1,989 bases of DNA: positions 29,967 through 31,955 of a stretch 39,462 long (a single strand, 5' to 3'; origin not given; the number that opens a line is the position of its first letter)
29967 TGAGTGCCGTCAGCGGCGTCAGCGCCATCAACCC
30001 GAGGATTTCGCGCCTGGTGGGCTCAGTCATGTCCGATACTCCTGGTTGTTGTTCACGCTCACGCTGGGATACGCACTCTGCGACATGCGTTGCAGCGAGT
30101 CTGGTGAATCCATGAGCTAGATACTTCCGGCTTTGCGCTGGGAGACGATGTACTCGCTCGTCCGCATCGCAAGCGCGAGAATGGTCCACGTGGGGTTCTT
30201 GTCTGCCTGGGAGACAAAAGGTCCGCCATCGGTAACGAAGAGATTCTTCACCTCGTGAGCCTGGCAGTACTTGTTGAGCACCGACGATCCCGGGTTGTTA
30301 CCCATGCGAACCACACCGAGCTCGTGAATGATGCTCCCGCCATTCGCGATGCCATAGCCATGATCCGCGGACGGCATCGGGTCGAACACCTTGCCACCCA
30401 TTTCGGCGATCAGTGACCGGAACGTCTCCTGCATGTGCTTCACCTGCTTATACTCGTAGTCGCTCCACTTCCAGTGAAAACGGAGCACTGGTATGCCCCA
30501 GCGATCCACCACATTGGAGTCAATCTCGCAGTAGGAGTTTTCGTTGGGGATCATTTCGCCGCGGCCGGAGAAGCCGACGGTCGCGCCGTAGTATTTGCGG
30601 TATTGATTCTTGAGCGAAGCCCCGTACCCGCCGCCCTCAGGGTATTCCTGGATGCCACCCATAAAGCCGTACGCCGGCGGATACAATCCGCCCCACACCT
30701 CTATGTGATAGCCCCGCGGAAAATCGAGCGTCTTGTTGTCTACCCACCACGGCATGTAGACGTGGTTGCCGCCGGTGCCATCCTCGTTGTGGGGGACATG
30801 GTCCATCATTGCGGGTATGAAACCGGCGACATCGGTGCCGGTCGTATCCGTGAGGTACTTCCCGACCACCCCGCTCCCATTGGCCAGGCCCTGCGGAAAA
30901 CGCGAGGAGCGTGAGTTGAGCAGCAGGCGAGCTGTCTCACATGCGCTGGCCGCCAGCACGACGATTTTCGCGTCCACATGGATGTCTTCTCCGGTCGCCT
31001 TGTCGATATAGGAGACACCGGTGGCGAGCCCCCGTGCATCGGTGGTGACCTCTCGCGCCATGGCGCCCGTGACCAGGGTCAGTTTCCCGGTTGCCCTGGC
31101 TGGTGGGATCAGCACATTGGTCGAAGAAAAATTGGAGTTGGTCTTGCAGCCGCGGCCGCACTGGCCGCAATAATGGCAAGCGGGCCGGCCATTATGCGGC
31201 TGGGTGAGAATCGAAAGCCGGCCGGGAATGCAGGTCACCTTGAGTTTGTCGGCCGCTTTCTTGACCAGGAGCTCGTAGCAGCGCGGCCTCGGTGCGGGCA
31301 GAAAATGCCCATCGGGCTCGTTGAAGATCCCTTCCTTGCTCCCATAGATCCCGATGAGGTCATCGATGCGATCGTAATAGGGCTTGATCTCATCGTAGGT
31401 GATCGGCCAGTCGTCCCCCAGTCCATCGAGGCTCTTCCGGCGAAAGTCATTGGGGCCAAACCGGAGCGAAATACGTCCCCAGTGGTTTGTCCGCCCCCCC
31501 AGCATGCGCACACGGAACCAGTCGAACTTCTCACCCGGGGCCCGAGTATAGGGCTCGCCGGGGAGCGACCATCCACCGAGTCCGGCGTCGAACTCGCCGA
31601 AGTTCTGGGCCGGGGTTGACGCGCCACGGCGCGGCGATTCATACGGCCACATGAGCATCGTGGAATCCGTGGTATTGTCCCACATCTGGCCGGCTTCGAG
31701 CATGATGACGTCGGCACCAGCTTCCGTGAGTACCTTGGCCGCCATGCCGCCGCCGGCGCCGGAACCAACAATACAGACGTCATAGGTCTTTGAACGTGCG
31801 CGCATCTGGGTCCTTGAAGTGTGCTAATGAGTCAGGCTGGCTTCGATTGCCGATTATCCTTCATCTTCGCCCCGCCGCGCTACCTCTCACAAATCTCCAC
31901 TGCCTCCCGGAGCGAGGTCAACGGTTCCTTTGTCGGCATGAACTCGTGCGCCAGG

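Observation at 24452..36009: Candidate periplasmic, FAD-driven 3-keto-glycoside (oxidation/elimination/hydration) glycan cleavage cluster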

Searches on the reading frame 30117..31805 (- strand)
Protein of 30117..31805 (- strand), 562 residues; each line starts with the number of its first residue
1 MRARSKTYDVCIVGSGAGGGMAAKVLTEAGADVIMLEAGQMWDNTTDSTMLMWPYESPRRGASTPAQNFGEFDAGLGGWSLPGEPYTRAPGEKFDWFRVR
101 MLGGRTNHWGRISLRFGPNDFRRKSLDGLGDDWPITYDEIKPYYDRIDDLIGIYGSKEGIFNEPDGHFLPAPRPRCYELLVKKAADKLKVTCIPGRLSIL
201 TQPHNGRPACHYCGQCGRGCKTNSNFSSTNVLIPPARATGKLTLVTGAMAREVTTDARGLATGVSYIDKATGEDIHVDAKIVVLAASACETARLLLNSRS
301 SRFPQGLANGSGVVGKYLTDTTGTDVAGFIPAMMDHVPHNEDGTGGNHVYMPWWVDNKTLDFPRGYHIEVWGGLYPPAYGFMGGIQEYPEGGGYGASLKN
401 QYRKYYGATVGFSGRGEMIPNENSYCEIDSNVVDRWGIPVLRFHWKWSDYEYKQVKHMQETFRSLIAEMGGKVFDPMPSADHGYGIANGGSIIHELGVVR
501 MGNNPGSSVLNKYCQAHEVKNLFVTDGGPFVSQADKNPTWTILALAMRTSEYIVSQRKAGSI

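Call 5: search_protein_families(library=pfam, proteins=[window:30117-31805:-], max_evalue=0.01)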
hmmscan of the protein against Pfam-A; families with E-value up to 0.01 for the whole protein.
window:30117-31805:- (562 aa): 8 families
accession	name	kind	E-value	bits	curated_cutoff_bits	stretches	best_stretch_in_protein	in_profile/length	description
PF05199.19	GMC_oxred_C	-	2.3e-19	70.8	24.6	1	422-546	3-139/139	GMC oxidoreductase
PF00732.25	GMC_oxred_N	-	2.3e-11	44.4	23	1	208-298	109-200/218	GMC oxidoreductase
PF01494.25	FAD_binding_3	-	2.1e-05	24.4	22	1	8-38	2-32/349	FAD binding domain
PF07992.20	Pyr_redox_2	-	0.0012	18.8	26.1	1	8-42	1-35/291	Pyridine nucleotide-disulphide oxidoreductase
PF09370.16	PEP_hydrolase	-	0.0012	18.5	33.8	1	9-56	13-61/267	Phosphoenolpyruvate hydrolase-like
PF00890.30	FAD_binding_2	-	0.0013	18.4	20.4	0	9-290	1-205/414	FAD binding domain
PF01266.30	DAO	-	0.0024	17.9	27.9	0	9-55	1-49/353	FAD dependent oxidoreductase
PF03486.20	HI0933_like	-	0.0094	15.9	50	0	9-40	2-33/244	HI0933-like protein Rossmann domain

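Call 6: search_protein_families(library=ncbifam, proteins=[window:30117-31805:-], max_evalue=0.01)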
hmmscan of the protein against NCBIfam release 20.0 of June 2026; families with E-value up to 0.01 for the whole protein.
window:30117-31805:- (562 aa): 22 families
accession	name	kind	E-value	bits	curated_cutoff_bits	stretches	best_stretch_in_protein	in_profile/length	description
TIGR02462.1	pyranose_ox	equivalog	6.3e-18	65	544.9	1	419-556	415-546/548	pyranose oxidase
NF002550.0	PRK02106.1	subfamily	1.8e-14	53.2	605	2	5-149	3-133/563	choline dehydrogenase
TIGR03970.1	mycofact_MftG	equivalog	6.1e-13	48.5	387.45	1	428-553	358-486/487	mycofactocin dehydrogenase MftG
NF058674.1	CholsOxChoxAB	equivalog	3.9e-12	45.4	850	2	7-45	5-43/535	cholesterol oxidase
NF053717.1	VnlPnlRedVprA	equivalog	1.9e-07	30.3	600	1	4-41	3-40/481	vinyl phenol reductase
TIGR04542.1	GMC_mycofac_2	equivalog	5.7e-07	28.9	400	0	9-64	1-58/425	mycofactocin system GMC family oxidoreductase MftG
TIGR01810.1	betA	equivalog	1.3e-06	27.4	732.1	0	9-149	1-127/532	choline dehydrogenase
NF038210.1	GMC_mycofac_3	equivalog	7.9e-06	25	300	1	10-42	1-33/418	mycofactocin system GMC family oxidoreductase MftG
TIGR02032.1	GG-red-SF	subfamily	0.00079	19.2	158.8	1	8-40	1-33/297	geranylgeranyl reductase family protein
NF041080.1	DGGGPL_reductase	equivalog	0.0012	17.8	580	0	7-40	1-34/447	digeranylgeranylglycerophospholipid reductase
NF010374.0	PRK13800.1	equivalog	0.0012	17.1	1196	0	7-39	13-45/898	fumarate reductase/succinate dehydrogenase flavoprotein subunit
NF008425.0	PRK11259.1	equivalog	0.002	17.2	257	1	6-39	3-36/377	N-methyl-L-tryptophan oxidase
TIGR02023.1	BchP-ChlP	subfamily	0.002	17.2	343.3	1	8-38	1-31/388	geranylgeranyl diphosphate reductase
NF009476.0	PRK12839.1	equivalog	0.0025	16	940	1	4-53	5-55/572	FAD-dependent oxidoreductase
NF050086.1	pipecolate_AmaA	exception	0.0026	16.5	600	1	6-41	24-59/425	L-pipecolate oxidase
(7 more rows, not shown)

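Call 11: search_solved_structures(query=window:30117-31805:-, max_evalue=0.001, show_alignments=1)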
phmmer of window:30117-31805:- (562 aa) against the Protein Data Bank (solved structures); distinct sequences matched with E-value up to 0.001: 53.
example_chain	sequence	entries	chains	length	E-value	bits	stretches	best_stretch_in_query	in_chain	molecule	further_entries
6a2u_B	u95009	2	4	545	4e-44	154.2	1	7-329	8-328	Glucose dehydrogenase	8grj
8hdd_A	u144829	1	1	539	4.1e-44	154.1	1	7-329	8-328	Glucose dehydrogenase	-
8k6k_A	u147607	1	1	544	2e-38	135.3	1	7-560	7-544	Fructose dehydrogenase (N1146A) large subunit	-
8k6j_A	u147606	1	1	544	2.2e-38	135.2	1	7-560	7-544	Fructose dehydrogenase (H1147A) large subunit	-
7w2j_A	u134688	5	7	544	2.3e-38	135.1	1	7-560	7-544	Fructose dehydrogenase large subunit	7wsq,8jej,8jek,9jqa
8xcm_A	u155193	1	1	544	2.4e-38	135.1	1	7-560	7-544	Fructose dehydrogenase large subunit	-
8xcn_A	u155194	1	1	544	2.8e-37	131.5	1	7-560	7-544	Fructose dehydrogenase large subunit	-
7dve_A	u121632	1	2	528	3.2e-12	48.8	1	430-556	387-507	6'''-hydroxyparomomycin C oxidase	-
7qf8_A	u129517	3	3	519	8.7e-12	47.3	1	427-554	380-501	GMC oxidoreductase family protein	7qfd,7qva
9fl2_A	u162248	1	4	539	4.7e-11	44.9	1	423-554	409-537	pyranose oxidase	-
8qve_A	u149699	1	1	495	1.3e-07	33.5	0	489-553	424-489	Pyranose oxidase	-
4mif_A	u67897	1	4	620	2e-07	33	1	394-555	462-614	Pyranose 2-oxidase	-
4mig_A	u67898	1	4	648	2e-07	32.9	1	394-555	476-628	Pyranose 2-oxidase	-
4mih_A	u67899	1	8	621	2.3e-07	32.7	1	394-555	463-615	Pyranose 2-oxidase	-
3nne_A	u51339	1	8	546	1.6e-06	29.9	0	227-298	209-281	Choline oxidase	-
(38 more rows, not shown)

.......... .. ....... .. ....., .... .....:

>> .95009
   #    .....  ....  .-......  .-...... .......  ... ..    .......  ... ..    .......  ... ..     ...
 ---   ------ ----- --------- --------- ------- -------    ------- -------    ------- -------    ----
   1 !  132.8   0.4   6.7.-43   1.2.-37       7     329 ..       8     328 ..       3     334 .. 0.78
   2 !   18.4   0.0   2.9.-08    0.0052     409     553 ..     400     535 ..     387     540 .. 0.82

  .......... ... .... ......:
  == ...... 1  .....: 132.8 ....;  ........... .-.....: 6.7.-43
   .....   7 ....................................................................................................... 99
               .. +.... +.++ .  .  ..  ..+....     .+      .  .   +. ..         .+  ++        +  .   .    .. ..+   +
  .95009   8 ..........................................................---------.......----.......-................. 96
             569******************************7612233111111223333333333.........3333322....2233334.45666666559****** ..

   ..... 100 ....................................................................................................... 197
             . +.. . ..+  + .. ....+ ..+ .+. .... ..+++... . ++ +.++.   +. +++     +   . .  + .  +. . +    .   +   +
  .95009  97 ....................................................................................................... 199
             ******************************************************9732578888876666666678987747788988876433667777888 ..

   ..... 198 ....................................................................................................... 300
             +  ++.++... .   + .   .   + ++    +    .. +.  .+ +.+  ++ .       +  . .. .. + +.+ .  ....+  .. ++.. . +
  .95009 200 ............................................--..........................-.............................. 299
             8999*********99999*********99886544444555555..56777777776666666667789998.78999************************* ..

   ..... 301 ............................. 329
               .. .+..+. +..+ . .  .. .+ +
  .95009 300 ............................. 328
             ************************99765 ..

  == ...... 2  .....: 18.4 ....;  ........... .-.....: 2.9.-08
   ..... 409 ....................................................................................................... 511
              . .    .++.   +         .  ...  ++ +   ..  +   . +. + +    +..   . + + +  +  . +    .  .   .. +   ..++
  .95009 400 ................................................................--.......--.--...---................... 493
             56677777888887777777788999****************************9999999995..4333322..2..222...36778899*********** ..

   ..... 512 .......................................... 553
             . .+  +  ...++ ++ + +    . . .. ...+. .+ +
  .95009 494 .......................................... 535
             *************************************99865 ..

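Call 30: search_dna_similar(query=window:30117-31805:-, collection=plasmids, mode=protein, max_rows=40, max_evalue=1e-20)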
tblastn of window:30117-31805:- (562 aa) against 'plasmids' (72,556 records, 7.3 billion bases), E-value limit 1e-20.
Records with a match: 435; places in all: 484; records where one place covers at least 80% of the query: 409.
Best place of each record, by identity: <60% 435.
By first word of the organism name: Rhizobium 146; Pantoea 30; Paracoccus 19; Sinorhizobium 15; Caballeronia 11; Agrobacterium 11; Thioclava 11; Azospirillum 11; Novosphingobium 10; Shinella 10; and 78 more.
By predicted mobility (MOB-suite, as given by PLSDB): non-mobilizable 308; conjugative 95; mobilizable 32.
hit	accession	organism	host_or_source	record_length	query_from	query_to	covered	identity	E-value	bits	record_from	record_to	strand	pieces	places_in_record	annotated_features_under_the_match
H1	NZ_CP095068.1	Hymenobacter volaticus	single cell,air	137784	1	562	100%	57.6%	0e+0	649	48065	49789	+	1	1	GMC family oxidoreductase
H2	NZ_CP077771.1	Pseudoalteromonas shioyasakiensis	Haliotis discus hannai,plate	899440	8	562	99%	46.7%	4e-150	484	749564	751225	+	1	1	GMC family oxidoreductase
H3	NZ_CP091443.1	Pseudoalteromonas sp. CF6-2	sediment,South Sea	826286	8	562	99%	46.7%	8e-150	483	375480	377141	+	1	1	GMC family oxidoreductase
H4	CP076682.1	Pseudoalteromonas shioyasakiensis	isolated microorganism,Ocean water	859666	8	562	99%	46.7%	8e-150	483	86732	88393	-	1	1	GMC family oxidoreductase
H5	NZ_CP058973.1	Pseudoalteromonas sp. JSTW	cell culture,marine sediment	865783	8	562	99%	46.5%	2e-148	479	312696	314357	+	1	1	GMC family oxidoreductase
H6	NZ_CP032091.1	Pseudoalteromonas donghaensis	cell culture,seawater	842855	8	562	99%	46.5%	5e-148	478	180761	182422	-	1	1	GMC family oxidoreductase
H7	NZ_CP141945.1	Novosphingobium sp. RL4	Rheum palmatum L.,Single ...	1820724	5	562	99%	35.8%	2e-83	291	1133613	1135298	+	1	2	none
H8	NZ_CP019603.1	Croceicoccus marinus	-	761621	1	562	100%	33.8%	3e-76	270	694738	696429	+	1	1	GMC family oxidoreductase | gluconate 2-dehydrogenase subunit 3 family protein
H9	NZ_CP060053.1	Croceicoccus marinus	prokaryote,marine sediment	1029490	1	562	100%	33.8%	3e-76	270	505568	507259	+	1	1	none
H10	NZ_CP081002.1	Sphingobium sp. V4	cell culture,soil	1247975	8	559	98%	34.2%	7e-84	292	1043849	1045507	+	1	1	record has no annotation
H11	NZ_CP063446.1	Novosphingobium sp. ES2-1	mixed culture,activated sludge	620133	8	562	99%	34.0%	3e-70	253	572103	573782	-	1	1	GMC family oxidoreductase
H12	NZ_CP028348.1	Novosphingobium sp. THN1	cell culture,surface water of Lake Taihu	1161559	8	562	99%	33.8%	3e-71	256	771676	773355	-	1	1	record has no annotation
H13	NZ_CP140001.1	Novosphingobium capsulatum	-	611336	8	562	99%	33.7%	2e-73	262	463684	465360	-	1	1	GMC family oxidoreductase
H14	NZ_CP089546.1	Spirosoma oryzicola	Single cell,Surface layer of rice grains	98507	5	562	99%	33.4%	7e-78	275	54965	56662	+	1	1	GMC family oxidoreductase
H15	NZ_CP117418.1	Novosphingobium humi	Single cell,Soil from military shooting ...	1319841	8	562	99%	33.6%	7e-72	257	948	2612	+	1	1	none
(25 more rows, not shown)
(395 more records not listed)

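Call 31: get_annotated_region(hit=H1, flank=9000)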
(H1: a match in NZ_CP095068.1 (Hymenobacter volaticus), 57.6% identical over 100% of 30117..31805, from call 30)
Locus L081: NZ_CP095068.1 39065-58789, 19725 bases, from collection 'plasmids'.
description: Hymenobacter volaticus strain 5420 S-77 plasmid unnamed7, complete sequence
organism: Hymenobacter volaticus (NCBI taxid 2932254)
taxonomy: Bacteria; Bacteroidota; Cytophagia; Cytophagales; Hymenobacteraceae; Hymenobacter; Hymenobacter volaticus
host: -; source: single cell,air; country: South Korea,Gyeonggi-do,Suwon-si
typing (MOB-suite, as given by PLSDB): non-mobilizable
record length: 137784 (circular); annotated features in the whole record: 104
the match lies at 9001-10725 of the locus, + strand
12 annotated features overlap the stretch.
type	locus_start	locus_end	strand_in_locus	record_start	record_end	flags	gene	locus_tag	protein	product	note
CDS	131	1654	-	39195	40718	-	-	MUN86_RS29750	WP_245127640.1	RagB/SusD family nutrient uptake outer membrane protein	-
CDS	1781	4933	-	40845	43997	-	-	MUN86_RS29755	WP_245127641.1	TonB-dependent receptor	-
CDS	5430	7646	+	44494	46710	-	-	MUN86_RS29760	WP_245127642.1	GH92 family glycosyl hydrolase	-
CDS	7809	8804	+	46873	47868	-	-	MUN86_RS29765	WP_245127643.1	substrate-binding domain-containing protein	-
CDS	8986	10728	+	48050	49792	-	-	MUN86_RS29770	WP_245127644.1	GMC family oxidoreductase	-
CDS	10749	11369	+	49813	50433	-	-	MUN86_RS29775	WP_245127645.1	gluconate 2-dehydrogenase subunit 3 family protein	-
CDS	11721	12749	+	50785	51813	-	-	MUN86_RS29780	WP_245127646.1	LacI family DNA-binding transcriptional regulator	GO:0006351 - DNA-templated transcription [Evidence IEA]; GO:0045892 - negative regulation of DNA-templated ...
CDS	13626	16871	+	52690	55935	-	-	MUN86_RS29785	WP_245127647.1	TonB-dependent receptor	-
CDS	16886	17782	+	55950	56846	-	-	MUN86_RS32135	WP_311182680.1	RagB/SusD family nutrient uptake outer membrane protein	-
CDS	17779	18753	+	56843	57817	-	-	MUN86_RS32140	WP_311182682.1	RagB/SusD family nutrient uptake outer membrane protein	-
CDS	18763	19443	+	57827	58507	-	-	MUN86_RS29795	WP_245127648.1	DUF3823 domain-containing protein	-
CDS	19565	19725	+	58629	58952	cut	-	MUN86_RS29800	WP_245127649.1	hypothetical protein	-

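Call 32: get_annotated_region(hit=H2, flank=9000)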
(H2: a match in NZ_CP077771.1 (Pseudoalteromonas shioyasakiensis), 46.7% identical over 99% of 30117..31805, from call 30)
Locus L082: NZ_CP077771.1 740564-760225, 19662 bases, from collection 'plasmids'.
description: Pseudoalteromonas shioyasakiensis strain SDCH90 plasmid p1, complete sequence
organism: Pseudoalteromonas shioyasakiensis (NCBI taxid 1190813)
taxonomy: Bacteria; Pseudomonadota; Gammaproteobacteria; Alteromonadales; Pseudoalteromonadaceae; Pseudoalteromonas; Pseudoalteromonas shioyasakiensis
host: -; source: Haliotis discus hannai,plate; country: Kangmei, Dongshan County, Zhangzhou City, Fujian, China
typing (MOB-suite, as given by PLSDB): non-mobilizable
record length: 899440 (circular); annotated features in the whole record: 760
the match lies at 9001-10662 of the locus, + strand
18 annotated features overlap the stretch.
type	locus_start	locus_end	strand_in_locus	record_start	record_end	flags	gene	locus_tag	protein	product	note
CDS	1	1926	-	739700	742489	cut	-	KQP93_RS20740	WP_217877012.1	TonB-dependent receptor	GO:0006810 - transport [Evidence IEA]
CDS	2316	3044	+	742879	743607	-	-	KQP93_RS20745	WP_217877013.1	copper homeostasis protein CutC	GO:0055070 - copper ion homeostasis [Evidence IEA]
CDS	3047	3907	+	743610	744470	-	-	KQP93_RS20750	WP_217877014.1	BadF/BadG/BcrA/BcrD ATPase family protein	-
CDS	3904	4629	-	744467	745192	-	-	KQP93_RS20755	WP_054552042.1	AraC family transcriptional regulator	-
CDS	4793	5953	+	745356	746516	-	-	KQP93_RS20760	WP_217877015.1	Gfo/Idh/MocA family oxidoreductase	-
CDS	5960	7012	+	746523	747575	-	-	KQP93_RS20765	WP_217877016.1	sugar phosphate isomerase/epimerase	-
CDS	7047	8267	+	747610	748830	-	-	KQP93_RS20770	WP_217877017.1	MFS transporter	GO:0055085 - transmembrane transport [Evidence IEA]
CDS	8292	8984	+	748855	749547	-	-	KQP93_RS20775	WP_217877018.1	DUF1080 domain-containing protein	-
CDS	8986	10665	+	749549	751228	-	-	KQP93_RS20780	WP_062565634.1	GMC family oxidoreductase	-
CDS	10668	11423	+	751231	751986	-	-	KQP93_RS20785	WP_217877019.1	gluconate 2-dehydrogenase subunit 3 family protein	-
CDS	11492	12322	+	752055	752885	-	-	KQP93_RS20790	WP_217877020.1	sugar phosphate isomerase/epimerase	-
CDS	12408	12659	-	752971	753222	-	-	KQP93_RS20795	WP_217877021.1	hypothetical protein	-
CDS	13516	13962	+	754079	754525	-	-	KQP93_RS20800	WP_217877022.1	hypothetical protein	-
CDS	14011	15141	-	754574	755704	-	rnd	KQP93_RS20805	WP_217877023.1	ribonuclease D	GO:0006396 - RNA processing [Evidence IEA]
CDS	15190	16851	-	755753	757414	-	fadD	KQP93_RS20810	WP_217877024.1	long-chain-fatty-acid--CoA ligase FadD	-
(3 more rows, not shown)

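Call 76: find_related_loci(query=window:30117-31805:-, collection=metagenome_contigs, flank=10000)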
Query window:30117-31805:- (562 aa) in metagenome_contigs; peptide patterns used: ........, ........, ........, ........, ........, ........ (x = any residue, [..] = any of these).
600 stretches matched a pattern (row limit reached: there are more); 596 encode a relative of the query (tblastn E <= 1e-3); the best 80 are kept; 80 distinct loci.
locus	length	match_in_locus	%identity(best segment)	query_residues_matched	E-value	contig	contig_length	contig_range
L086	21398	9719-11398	76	3-562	0e+0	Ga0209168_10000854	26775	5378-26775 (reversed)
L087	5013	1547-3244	76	6-562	0e+0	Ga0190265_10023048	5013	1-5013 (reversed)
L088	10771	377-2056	76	3-562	0e+0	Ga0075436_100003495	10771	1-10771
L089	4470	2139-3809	76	6-562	0e+0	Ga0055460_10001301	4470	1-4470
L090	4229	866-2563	75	6-562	0e+0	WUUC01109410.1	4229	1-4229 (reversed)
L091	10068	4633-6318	75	1-562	0e+0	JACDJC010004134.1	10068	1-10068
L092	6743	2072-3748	76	4-562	0e+0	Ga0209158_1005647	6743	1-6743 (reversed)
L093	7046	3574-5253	76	3-562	0e+0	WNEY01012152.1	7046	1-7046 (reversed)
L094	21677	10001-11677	75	4-562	0e+0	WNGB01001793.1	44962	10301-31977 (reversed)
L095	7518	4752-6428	75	4-562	0e+0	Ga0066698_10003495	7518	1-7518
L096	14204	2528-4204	76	4-562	0e+0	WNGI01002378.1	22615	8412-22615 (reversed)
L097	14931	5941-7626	74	1-562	0e+0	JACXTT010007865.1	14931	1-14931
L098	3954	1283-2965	75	2-562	0e+0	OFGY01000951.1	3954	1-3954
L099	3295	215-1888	75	4-561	0e+0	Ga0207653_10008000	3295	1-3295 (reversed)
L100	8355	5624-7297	74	5-562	0e+0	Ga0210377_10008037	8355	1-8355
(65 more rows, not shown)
